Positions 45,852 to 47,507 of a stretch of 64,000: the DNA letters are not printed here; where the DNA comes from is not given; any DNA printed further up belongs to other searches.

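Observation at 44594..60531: Divergent 16-kb lipid/polyketide-like cluster: minimal dedicated FAS/PKS + LolA-type export + CrtI-like oxidoreductase, opposed to an enolase / PilZ / HD-GYP / B12-radical-SAM / AMP-ligase operon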

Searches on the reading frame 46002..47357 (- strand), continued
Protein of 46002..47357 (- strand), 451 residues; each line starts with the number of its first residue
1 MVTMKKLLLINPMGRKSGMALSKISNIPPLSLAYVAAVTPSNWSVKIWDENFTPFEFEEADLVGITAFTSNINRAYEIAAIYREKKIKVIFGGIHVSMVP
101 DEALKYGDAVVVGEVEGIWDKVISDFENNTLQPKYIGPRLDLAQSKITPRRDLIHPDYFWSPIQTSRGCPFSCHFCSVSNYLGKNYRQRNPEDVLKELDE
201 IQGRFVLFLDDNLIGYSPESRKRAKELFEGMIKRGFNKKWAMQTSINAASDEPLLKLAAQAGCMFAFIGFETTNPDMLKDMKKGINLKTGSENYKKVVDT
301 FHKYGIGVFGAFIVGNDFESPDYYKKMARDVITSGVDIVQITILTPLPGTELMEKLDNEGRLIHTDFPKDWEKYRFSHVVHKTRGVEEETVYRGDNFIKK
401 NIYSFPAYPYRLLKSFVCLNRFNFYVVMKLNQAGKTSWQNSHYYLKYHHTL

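Call 91: find_encoding_contigs(protein=P0481, flank=7000, max_places=1)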
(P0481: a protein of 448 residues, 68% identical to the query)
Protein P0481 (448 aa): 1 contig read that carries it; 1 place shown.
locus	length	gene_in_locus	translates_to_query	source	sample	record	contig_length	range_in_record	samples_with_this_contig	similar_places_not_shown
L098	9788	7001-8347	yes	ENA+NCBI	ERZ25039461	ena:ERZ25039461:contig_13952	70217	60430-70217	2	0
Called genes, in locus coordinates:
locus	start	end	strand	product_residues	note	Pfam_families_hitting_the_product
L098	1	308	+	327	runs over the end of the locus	PF04280:Tim44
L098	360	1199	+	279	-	PF00768:Peptidase_S11, PF13354:Beta-lactamase2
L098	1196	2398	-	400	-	-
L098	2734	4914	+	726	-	PF13549:ATP-grasp_5, PF02629:CoA_binding, PF13380:CoA_binding_2, PF13607:Succ_CoA_lig, PF19045:Ligase_CoA_2 (weak)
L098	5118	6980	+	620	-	PF13378:MR_MLE_C, PF00561:Abhydrolase_1, PF12146:Hydrolase_4, PF12697:Abhydrolase_6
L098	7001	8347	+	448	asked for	PF02310:B12-binding, PF04055:Radical_SAM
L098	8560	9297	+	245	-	-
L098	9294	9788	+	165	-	?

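Call 102: search_protein_families(library=padloc, proteins=[window:46002-47357:-], max_evalue=0.001)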
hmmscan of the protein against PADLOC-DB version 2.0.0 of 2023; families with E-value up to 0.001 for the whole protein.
window:46002-47357:- (451 aa): 1 family
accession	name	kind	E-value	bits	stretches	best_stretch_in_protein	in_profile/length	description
PDLC04689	PDC-M51A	-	1.6e-05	21.9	1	58-273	69-295/420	-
